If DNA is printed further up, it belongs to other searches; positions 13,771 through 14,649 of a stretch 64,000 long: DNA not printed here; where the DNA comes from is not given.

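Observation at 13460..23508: One leader-RNA design in three copies defines a regulon around a GlpP-family antiterminator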

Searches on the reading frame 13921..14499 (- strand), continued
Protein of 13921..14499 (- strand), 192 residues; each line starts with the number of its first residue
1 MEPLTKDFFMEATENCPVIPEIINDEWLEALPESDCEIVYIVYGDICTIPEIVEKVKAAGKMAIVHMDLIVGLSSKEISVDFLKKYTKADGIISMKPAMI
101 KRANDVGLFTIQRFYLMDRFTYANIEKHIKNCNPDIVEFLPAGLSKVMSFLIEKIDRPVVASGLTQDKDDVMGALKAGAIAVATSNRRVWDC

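Call 35: find_related_loci(query=A2, collection=genome_contigs, flank=10000)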
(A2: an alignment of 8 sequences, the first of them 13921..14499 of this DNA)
Query A2 (192 aa) in genome_contigs; peptide patterns used: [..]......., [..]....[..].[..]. (x = any residue, [..] = any of these).
98 stretches matched a pattern; 31 encode a relative of the query (tblastn E <= 1e-3); 30 distinct loci.
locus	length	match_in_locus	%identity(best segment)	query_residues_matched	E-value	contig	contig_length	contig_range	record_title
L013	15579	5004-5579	99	1-192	5e-128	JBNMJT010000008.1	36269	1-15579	MAG: Dorea sp. isolate CM_BacDor188.62 k141_575314_length_36269_cov_19.0000, whole genome shotgun sequence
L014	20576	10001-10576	98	1-192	1e-126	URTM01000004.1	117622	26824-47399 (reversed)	uncultured Dorea sp. isolate UMGS1335 genome assembly, contig: NODE_112_length_117622_cov_20.816913, whole genome shotgu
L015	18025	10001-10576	80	1-192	2e-103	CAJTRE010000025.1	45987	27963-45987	MAG TPA_asm: uncultured Dorea sp. isolate MGBC110346 genome assembly, contig: MGBC110346.25, whole genome shotgun sequen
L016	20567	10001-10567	76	4-192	3e-102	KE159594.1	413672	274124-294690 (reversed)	Lachnospiraceae bacterium 3-1 genomic scaffold acPFp-supercont1.6, whole genome shotgun sequence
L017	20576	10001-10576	73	1-192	1e-101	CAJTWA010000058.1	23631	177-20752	MAG TPA_asm: uncultured Lachnospiraceae bacterium isolate MGBC116940 genome assembly, contig: MGBC116940.58, whole genom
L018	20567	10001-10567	76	4-192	3e-101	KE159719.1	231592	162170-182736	Dorea sp. 5-2 genomic scaffold acPFE-supercont1.13, whole genome shotgun sequence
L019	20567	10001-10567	75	4-192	7e-101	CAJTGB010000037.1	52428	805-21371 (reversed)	Lachnospiraceae bacterium isolate A85_79.ET.DSS genome assembly, contig: MGBC000089.37, whole genome shotgun sequence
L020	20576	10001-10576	74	1-192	1e-98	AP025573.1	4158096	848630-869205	Lachnospiraceae bacterium CE91-St61 DNA, complete genome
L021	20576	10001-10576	74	1-192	2e-98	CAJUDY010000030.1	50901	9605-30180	MAG TPA_asm: uncultured Lachnospiraceae bacterium isolate MGBC128103 genome assembly, contig: MGBC128103.30, whole genom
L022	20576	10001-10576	74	1-192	4e-98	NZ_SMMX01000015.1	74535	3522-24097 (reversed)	Extibacter muris strain DSM 28560 NODE_15_length_74535_cov_111.770482, whole genome shotgun sequence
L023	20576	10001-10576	73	1-192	7e-98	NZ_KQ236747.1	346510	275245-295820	Dorea sp. D27 supercont1.5, whole genome shotgun sequence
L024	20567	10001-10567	74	4-192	1e-95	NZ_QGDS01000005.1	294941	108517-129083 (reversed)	Faecalicatena contorta strain NLAE-zl-C134 Ga0104392_105, whole genome shotgun sequence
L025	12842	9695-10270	71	1-192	1e-94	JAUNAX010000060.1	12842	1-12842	MAG: Eubacteriales bacterium isolate S1M_St_19 NODE_1044_length_12842_cov_40.448815, whole genome shotgun sequence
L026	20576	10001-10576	70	1-192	2e-93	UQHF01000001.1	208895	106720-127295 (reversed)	uncultured Blautia sp. isolate UMGS276 genome assembly, contig: NODE_33_length_208895_cov_27.799631, whole genome shotgu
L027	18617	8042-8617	68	1-192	3e-92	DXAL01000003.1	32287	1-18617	MAG TPA_asm: Candidatus Mediterraneibacter merdipullorum isolate ChiSxjej4B16-6421 ChiSxjej4B16M5__C14191_L32287_SAMN080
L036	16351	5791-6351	44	4-190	2e-49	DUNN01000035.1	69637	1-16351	MAG TPA_asm: Clostridiales bacterium isolate AS05jafATM_78 55522_AS05, whole genome shotgun sequence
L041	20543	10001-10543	39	11-191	7e-39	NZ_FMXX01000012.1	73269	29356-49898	Fusobacterium necrophorum strain ATCC 25286, whole genome shotgun sequence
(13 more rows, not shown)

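Call 46: search_protein_families(library=pfam, proteins=[L041:7301-8569:+, L041:8578-9423:+, L041:9433-9987:+, L041:10603-11589:+, L041:11600-12211:+, L041:12763-13497:+, L036:4223-5488:-, L036:6530-7972:+, L036:7911-9227:+, L036:2181-3113:-])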
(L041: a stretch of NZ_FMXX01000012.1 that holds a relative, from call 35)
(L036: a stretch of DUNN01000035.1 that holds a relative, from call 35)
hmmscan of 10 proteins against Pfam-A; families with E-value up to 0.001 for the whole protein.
L041:7301-8569:+ (422 aa): 1 family
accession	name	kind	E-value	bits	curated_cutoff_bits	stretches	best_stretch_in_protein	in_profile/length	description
PF00155.27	Aminotran_1_2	-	4.3e-28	99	19.7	1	54-413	12-361/361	Aminotransferase class I and II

L041:8578-9423:+ (281 aa): 1 family
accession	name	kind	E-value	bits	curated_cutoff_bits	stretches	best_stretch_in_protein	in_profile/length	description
PF05681.19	Fumerase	-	1.9e-115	385.3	25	1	11-279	2-269/270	Fumarate hydratase (Fumerase)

L041:9433-9987:+ (184 aa): 1 family
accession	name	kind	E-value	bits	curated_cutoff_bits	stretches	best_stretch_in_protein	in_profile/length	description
PF05683.17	Fumerase_C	-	3.9e-60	203.2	22.2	1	7-175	33-204/205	Fumarase C-terminus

L041:10603-11589:+ (328 aa): 1 family
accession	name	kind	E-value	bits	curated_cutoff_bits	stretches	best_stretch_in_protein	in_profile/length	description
PF02733.22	Dak1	-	9e-130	432.6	31.4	1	17-326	1-312/313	Dak1 domain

L041:11600-12211:+ (203 aa): 1 family
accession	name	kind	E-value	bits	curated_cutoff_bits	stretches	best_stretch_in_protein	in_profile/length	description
PF02734.22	Dak2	-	1.1e-55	188.6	27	1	27-199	2-173/174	DAK2 domain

L041:12763-13497:+ (244 aa): 2 families
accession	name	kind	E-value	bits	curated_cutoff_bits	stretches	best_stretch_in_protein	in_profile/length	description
PF03009.23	GDPD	-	1.1e-55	189.9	23.6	1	6-233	1-243/244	Glycerophosphoryl diester phosphodiesterase family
PF13653.12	GDPD_2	-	7.5e-06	26.7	27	0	204-233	1-30/30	Glycerophosphoryl diester phosphodiesterase family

L036:4223-5488:- (421 aa): 7 families
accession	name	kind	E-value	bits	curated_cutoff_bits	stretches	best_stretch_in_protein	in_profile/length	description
PF05958.17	tRNA_U5-meth_tr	-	2.9e-24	86.2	23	1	58-416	2-356/357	tRNA (Uracil-5-)-methyltransferase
PF03602.21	Cons_hypoth95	-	7.2e-10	39.3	24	1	270-379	41-157/182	Conserved hypothetical protein 95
PF13847.12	Methyltransf_31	-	7.9e-09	35.8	27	1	270-377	3-113/145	Methyltransferase domain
PF02475.24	TRM5-TYW2_MTfase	-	5.3e-07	30.2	28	1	270-363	36-125/164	TRM5/TYW2 methyltransferase domain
PF09445.16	Methyltransf_15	-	9.5e-06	25.7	22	1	272-354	2-85/165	RNA cap guanine-N2 methyltransferase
PF05175.20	MTS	-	0.00016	21.8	23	1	271-349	32-107/170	Methyltransferase small domain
PF06325.19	PrmA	-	0.00069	19.6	22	0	268-322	159-213/296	Ribosomal protein L11 methyltransferase (PrmA)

L036:6530-7972:+ (480 aa): 8 families
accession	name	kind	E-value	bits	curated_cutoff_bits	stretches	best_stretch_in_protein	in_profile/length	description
PF01266.30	DAO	-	1.3e-73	249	27.9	1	3-351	1-353/353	FAD dependent oxidoreductase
PF04324.20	Fer2_BFD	-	8.6e-10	39.3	26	1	395-448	1-49/50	BFD-like [2Fe-2S] binding domain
PF13738.12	Pyr_redox_3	-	3.3e-08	33.6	30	1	155-202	87-134/305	Pyridine nucleotide-disulphide oxidoreductase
PF01494.25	FAD_binding_3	-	6.5e-08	32.6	22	0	2-39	2-39/349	FAD binding domain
PF13450.12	NAD_binding_8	-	1.1e-05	26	21.9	1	6-37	1-32/68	NAD(P)-binding Rossmann-like domain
PF07992.20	Pyr_redox_2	-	6e-05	23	26.1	0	2-38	1-37/291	Pyridine nucleotide-disulphide oxidoreductase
PF03486.20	HI0933_like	-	0.00025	21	50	0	3-36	2-35/244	HI0933-like protein Rossmann domain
PF00890.30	FAD_binding_2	-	0.00042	20.1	20.4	1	3-51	1-49/414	FAD binding domain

L036:7911-9227:+ (438 aa): 9 families
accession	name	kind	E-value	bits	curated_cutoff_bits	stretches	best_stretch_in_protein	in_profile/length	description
PF07992.20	Pyr_redox_2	-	2.4e-31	109.7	26.1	1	20-316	1-278/291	Pyridine nucleotide-disulphide oxidoreductase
PF13738.12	Pyr_redox_3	-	5.1e-16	59.2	30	2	72-310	74-305/305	Pyridine nucleotide-disulphide oxidoreductase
PF12831.13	FAD_oxidored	-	2.1e-09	37.6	27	1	21-97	1-77/416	FAD dependent oxidoreductase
PF00890.30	FAD_binding_2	-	4.3e-08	33.2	20.4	1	21-57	1-36/414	FAD binding domain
PF00070.33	Pyr_redox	-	1.4e-07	32.3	22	0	172-245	1-80/82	Pyridine nucleotide-disulphide oxidoreductase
PF03486.20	HI0933_like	-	1.5e-07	31.6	50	1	21-56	2-36/244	HI0933-like protein Rossmann domain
PF13450.12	NAD_binding_8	-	1.1e-06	29.2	21.9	1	24-67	1-43/68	NAD(P)-binding Rossmann-like domain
PF01946.23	Thi4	-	2.3e-05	24.2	26.2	0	20-57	18-55/235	Thi4 family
PF01266.30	DAO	-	0.00027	21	27.9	0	21-56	1-35/353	FAD dependent oxidoreductase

L036:2181-3113:- (310 aa): 2 families
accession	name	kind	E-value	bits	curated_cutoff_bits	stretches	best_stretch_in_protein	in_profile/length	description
PF00239.26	Resolvase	-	3.1e-29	102.4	23.3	1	23-167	3-143/145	Resolvase, N terminal domain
PF07508.19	Recombinase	-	4.4e-19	69.1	21.1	1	192-282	2-98/102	Recombinase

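Call 50: find_homologous_proteins(query=L036:5791-6357:+)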
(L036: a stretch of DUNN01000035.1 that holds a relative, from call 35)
Query L036:5791-6357:+ (189 aa): 2194 proteins with E <= 0.001 among 2966 candidates; the best 120 are listed.
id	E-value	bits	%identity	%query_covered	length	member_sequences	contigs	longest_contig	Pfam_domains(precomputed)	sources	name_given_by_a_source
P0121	1.6e-115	401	99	100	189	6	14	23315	PF04309.19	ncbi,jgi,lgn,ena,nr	ncbi:MAG: glycerol-3-phosphate responsive antiterminator [Ruminococcaceae bacterium]|nr:glycerol-3-p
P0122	1.8e-91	323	80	100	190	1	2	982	PF04309.19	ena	-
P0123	2.2e-91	323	81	100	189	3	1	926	PF04309.19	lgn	-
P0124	8.4e-90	317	78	100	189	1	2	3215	PF04309.19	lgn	-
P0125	4.5e-88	312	78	100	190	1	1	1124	PF04309.19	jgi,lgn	jgi:Glycerol-3-phosphate responsive antiterminator (mRNA-binding)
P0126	3.1e-84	299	76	100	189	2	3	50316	PF04309.19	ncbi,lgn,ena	-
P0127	1.3e-83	297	74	100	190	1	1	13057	PF04309.19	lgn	-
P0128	4.4e-83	295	74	100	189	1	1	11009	PF04309.19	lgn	-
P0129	2.9e-81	290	74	99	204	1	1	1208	PF04309.19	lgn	-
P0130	5.7e-81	289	71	100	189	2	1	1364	PF04309.19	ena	-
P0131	5.8e-79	282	72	97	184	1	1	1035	PF04309.19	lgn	-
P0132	7.0e-79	282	73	98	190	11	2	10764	PF04309.19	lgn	-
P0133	1.3e-77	278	69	100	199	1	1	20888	PF04309.19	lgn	-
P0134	6.5e-77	275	71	98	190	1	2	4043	PF04309.19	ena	-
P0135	2.1e-76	274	71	100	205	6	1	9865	PF04309.19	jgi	jgi:glycerol-3-phosphate responsive antiterminator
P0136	1.8e-75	271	70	97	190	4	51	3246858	PF04309.19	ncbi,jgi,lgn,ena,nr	ncbi:MAG: glycerol-3-phosphate responsive antiterminator [Clostridiales bacterium]|jgi:glycerol upta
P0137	1.2e-74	268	69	97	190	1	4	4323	PF04309.19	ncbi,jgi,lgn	-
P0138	1.1e-72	262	65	100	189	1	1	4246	PF04309.19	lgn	-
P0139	1.5e-72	261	62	100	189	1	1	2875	PF04309.19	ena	-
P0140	1.9e-72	261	64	99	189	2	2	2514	PF04309.19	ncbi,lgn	ncbi:MAG: glycerol-3-phosphate responsive antiterminator [Ruthenibacterium sp.]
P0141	1.1e-71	258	62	100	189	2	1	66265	PF04309.19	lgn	-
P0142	1.8e-71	258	63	100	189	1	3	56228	PF04309.19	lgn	-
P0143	2.9e-71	257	62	99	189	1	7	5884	PF04309.19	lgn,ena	-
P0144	3.1e-71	257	64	99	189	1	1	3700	PF04309.19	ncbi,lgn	ncbi:MAG: glycerol-3-phosphate responsive antiterminator [Ruthenibacterium sp.]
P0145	1.1e-70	255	61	100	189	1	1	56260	PF04309.19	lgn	-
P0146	5.2e-70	253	63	99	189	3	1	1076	PF04309.19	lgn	-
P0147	1.1e-69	252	67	95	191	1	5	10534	PF04309.19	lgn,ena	-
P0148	2.3e-69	251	61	100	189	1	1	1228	PF04309.19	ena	-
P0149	3.1e-69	250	62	98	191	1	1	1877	PF04309.19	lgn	-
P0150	2.2e-68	248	62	100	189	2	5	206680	PF04309.19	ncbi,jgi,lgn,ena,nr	ncbi:MAG: glycerol-3-phosphate responsive antiterminator [Provencibacterium sp.]|jgi:glycerol uptake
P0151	2.9e-68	247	63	100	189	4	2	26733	PF04309.19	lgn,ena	-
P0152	4.1e-68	247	68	100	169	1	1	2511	PF04309.19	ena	-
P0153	1.9e-67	245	60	100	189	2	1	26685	PF04309.19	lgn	-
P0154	4.7e-67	243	60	96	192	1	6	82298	PF04309.19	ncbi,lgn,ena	-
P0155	4.8e-67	243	61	98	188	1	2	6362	PF04309.19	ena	-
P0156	1.0e-66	242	62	100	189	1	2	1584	PF04309.19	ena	-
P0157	3.9e-66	240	59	100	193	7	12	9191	PF04309.19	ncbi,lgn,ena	-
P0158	4.2e-66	240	62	98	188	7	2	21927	PF04309.19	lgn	-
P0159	4.8e-66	240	63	94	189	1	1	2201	PF04309.19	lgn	-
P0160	9.6e-66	239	59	99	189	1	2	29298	PF04309.19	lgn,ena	-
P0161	1.2e-65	239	63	95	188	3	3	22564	PF04309.19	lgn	-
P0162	1.3e-65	239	60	100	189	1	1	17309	PF04309.19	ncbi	-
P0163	5.9e-65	236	58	100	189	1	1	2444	PF04309.19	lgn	-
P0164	6.7e-65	236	59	99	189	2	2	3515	PF04309.19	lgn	-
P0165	1.6e-64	235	58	100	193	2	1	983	PF04309.19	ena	-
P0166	2.3e-64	235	60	100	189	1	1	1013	PF04309.19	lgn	-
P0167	2.8e-64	234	60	100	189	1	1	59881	PF04309.19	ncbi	-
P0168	5.5e-64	233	58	100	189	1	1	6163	PF04309.19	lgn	-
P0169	6.8e-64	233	59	99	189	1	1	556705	PF04309.19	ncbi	ncbi:glycerol-3-phosphate responsive antiterminator [Oscillospiraceae bacterium PP1C4]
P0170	7.5e-64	233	61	94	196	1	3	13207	PF04309.19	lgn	-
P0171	1.0e-63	232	61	99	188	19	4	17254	PF04309.19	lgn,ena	-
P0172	1.1e-63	232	57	98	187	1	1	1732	PF04309.19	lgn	-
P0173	1.4e-63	232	57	97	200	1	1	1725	PF04309.19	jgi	jgi:glycerol-3-phosphate responsive antiterminator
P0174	1.7e-63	232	57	100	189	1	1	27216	PF04309.19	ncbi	-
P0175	2.7e-63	231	60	100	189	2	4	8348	PF04309.19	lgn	-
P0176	3.2e-63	231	58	99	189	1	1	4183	PF04309.19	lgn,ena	-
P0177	3.4e-63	231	58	100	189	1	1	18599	PF04309.19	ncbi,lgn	ncbi:MAG: glycerol-3-phosphate responsive antiterminator [Oscillospiraceae bacterium]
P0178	3.5e-63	231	60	100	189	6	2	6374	PF04309.19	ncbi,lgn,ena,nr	ncbi:MAG: glycerol-3-phosphate responsive antiterminator [Clostridia bacterium]|nr:glycerol-3-phosph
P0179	3.7e-63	231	57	100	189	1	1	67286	PF04309.19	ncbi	-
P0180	4.5e-63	230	59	98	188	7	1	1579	PF04309.19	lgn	-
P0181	4.6e-63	230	60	98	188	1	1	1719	PF04309.19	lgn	-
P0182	5.8e-63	230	59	100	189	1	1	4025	PF04309.19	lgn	-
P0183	6.2e-63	230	59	100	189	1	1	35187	PF04309.19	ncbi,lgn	-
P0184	6.4e-63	230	59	99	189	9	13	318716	PF04309.19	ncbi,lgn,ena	-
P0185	6.8e-63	230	55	98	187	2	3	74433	PF04309.19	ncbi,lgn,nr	ncbi:MAG: glycerol-3-phosphate responsive antiterminator [Clostridia bacterium]|nr:glycerol-3-phosph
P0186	7.7e-63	230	59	99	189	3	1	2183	PF04309.19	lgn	-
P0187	7.7e-63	230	58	100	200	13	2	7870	PF04309.19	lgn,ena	-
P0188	7.8e-63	230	59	99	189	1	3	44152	PF04309.19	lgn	-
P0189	1.5e-62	229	61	93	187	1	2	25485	PF04309.19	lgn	-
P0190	2.9e-62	228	56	98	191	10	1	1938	PF04309.19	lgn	-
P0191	3.4e-62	227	56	100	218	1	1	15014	PF04309.19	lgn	-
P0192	4.6e-62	227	57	100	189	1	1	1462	PF04309.19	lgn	-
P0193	4.9e-62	227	59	98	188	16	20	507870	PF04309.19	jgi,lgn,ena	-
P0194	6.2e-62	227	56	100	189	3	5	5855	PF04309.19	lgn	-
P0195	6.6e-62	227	55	99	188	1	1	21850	PF04309.19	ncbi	-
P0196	7.7e-62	226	58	98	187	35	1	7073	PF04309.19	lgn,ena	-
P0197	7.7e-62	226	60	93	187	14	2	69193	PF04309.19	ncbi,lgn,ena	-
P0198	8.0e-62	226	56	99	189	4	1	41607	PF04309.19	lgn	-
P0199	1.2e-61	226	56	98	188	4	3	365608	PF04309.19,PF03060.22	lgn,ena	-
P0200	1.3e-61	226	57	99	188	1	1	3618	PF04309.19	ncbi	-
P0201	2.5e-61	225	57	100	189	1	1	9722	PF04309.19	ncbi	ncbi:MAG: glycerol-3-phosphate responsive antiterminator [Eubacterium sp.]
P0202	3.5e-61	224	57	98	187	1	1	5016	PF04309.19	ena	-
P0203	3.9e-61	224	59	100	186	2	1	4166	PF04309.19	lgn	-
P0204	4.3e-61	224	59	100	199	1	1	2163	PF04309.19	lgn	-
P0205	4.3e-61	224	58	100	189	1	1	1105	PF04309.19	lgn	-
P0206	4.3e-61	224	58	99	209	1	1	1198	PF04309.19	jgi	jgi:glycerol uptake operon antiterminator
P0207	6.9e-61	223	59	93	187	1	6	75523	PF04309.19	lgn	-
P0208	7.2e-61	223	55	99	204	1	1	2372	PF04309.19,PF03060.22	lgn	-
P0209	7.2e-61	223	61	98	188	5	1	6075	PF04309.19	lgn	-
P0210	7.7e-61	223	58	100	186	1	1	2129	PF04309.19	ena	-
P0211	8.4e-61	223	58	100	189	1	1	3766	PF04309.19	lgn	-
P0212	8.8e-61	223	58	100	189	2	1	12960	PF04309.19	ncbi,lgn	-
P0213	9.9e-61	223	59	97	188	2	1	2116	PF04309.19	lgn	-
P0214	1.0e-60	223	59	97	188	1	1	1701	PF04309.19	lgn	-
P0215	1.2e-60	222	55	98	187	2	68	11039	PF04309.19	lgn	-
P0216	1.4e-60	222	55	99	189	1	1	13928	PF04309.19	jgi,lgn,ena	-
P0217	1.4e-60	222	55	99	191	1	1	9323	PF04309.19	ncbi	-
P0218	1.4e-60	222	60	98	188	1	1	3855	PF04309.19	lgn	-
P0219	1.6e-60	222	56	99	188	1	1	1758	PF04309.19,PF03060.22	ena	-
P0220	1.6e-60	222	54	100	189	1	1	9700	PF04309.19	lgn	-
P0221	1.8e-60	222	56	100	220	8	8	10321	PF04309.19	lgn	-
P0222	2.3e-60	222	57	96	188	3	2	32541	PF04309.19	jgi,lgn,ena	-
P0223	2.3e-60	221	56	97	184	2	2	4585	PF04309.19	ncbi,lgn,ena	-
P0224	2.7e-60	221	54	100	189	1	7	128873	PF04309.19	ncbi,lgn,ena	-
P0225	3.0e-60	221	58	99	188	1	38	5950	PF04309.19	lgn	-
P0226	3.3e-60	221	54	100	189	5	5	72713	PF04309.19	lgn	-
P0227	3.3e-60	221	56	98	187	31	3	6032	PF04309.19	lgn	-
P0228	3.7e-60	221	59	99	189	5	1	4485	PF04309.19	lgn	-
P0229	3.7e-60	221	58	99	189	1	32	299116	PF04309.19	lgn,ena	-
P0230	4.1e-60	221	57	99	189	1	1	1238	PF04309.19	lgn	-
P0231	4.2e-60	221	57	100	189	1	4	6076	PF04309.19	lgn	-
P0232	4.6e-60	221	54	99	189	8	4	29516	PF04309.19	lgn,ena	-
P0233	5.5e-60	220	56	99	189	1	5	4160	PF04309.19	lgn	-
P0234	6.0e-60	220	57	95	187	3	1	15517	PF04309.19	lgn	-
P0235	7.3e-60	220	57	97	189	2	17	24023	PF04309.19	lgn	-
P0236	8.2e-60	220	57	99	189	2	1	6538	PF04309.19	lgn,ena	-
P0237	9.4e-60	220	54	100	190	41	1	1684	PF04309.19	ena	-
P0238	9.5e-60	219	58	98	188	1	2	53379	PF04309.19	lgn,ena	-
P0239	1.0e-59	219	53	99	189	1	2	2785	PF04309.19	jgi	-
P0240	1.1e-59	219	56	100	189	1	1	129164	PF04309.19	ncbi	-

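Call 57: find_encoding_contigs(protein=P0136, flank=10000, max_places=2)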
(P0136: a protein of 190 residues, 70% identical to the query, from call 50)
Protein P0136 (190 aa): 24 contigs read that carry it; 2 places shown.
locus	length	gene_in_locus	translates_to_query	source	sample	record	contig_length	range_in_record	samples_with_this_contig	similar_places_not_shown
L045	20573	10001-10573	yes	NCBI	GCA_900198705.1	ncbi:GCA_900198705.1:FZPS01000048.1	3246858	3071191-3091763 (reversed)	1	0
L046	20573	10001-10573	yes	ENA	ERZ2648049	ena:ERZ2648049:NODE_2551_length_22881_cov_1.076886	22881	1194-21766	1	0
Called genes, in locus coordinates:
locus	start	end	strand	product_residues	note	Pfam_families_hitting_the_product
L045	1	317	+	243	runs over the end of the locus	PF04542:Sigma70_r2, PF08281:Sigma70_r4_2 (faint), PF04545:Sigma70_r4, PF01381:HTH_3 (weak)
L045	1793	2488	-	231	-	PF09359:VTC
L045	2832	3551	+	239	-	PF03977:OAD_beta (weak), PF00160:Pro_isomerase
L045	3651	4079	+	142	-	PF00892:EamA, PF04657:DMT_YdcZ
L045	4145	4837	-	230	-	PF01980:TrmO_N, PF18389:TrmO_C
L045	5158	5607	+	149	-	PF19906:CGDB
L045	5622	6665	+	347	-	PF01261:AP_endonuc_2 (faint)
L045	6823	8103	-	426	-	PF01408:GFO_IDH_MocA, PF22725:GFO_IDH_MocA_C3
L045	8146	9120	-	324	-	PF01261:AP_endonuc_2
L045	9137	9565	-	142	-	PF19906:CGDB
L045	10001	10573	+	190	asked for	PF04309:G3P_antiterm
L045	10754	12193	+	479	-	PF00070:Pyr_redox (faint), PF01266:DAO, PF01494:FAD_binding_3 (faint), PF07992:Pyr_redox_2 (faint), PF13450:NAD_binding_8 (weak), PF13738:Pyr_redox_3 (faint), PF04324:Fer2_BFD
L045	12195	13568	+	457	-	PF00070:Pyr_redox (faint), PF00890:FAD_binding_2 (weak), PF01266:DAO (faint), PF03486:HI0933_like (faint), PF07992:Pyr_redox_2, PF12831:FAD_oxidored, PF13450:NAD_binding_8 (faint), PF13738:Pyr_redox_3 (weak)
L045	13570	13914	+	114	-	PF07892:DUF1667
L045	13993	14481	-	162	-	PF20226:DUF6585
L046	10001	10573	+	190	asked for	PF04309:G3P_antiterm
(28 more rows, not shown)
